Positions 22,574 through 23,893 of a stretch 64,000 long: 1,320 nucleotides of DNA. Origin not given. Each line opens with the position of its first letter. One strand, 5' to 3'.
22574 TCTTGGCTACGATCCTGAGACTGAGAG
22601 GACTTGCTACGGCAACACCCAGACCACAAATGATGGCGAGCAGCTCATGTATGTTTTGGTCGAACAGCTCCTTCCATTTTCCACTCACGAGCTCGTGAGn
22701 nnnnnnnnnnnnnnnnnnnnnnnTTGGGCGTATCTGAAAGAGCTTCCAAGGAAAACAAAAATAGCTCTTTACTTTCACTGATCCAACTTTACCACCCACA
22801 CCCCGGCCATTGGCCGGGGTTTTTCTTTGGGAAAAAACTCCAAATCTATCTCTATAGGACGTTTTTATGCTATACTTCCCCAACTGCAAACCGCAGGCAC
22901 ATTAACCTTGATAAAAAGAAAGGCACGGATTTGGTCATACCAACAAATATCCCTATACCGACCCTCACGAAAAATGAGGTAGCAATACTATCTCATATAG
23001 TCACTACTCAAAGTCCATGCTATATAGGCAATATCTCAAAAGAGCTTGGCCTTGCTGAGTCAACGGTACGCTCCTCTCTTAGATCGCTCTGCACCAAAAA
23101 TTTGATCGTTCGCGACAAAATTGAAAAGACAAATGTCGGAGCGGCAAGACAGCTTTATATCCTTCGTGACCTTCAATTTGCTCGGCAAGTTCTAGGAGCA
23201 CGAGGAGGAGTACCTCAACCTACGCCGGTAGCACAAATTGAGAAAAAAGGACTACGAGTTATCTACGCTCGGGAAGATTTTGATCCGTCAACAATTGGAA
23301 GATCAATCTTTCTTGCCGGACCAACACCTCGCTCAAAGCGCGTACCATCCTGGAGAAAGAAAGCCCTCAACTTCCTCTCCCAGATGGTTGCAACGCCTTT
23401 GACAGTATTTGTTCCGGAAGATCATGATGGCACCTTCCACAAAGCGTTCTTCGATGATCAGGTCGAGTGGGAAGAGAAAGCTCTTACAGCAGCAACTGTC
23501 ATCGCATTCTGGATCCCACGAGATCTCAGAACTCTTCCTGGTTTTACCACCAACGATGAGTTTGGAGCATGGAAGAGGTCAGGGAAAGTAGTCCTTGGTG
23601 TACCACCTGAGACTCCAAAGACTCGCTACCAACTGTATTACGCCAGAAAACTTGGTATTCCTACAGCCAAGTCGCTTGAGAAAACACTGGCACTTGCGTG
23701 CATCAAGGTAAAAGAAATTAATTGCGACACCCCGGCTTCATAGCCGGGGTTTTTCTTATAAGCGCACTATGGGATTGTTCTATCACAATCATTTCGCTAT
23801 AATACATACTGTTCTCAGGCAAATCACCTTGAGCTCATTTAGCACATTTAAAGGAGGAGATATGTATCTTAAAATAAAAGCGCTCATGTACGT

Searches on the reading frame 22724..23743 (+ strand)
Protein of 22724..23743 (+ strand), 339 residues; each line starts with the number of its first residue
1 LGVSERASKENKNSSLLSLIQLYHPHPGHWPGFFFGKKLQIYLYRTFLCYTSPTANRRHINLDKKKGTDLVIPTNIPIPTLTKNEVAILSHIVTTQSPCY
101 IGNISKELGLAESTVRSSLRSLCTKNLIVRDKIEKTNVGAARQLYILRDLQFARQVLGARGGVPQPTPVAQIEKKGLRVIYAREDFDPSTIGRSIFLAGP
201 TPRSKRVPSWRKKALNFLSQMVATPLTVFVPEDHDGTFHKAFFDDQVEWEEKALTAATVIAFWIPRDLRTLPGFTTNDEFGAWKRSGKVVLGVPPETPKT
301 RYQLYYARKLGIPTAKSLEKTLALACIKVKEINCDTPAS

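Call 19: search_protein_families(library=pfam, proteins=[window:22724-23743:+], max_evalue=0.01)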
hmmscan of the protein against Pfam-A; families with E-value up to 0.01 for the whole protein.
window:22724-23743:+ (339 aa): 4 families
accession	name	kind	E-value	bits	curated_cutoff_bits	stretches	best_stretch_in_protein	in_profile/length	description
PF15891.11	Nuc_deoxyri_tr2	-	1.1e-15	58.3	30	1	193-295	2-103/105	Nucleoside 2-deoxyribosyltransferase like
PF01978.25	TrmB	-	0.00096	19.4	25.6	1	81-135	6-59/68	Sugar-specific transcriptional regulator TrmB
PF13463.12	HTH_27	-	0.0048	17.6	22.2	1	81-134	1-54/68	Winged helix DNA-binding domain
PF01022.26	HTH_5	-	0.0075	16.6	22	0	96-122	13-39/47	Bacterial regulatory protein, arsR family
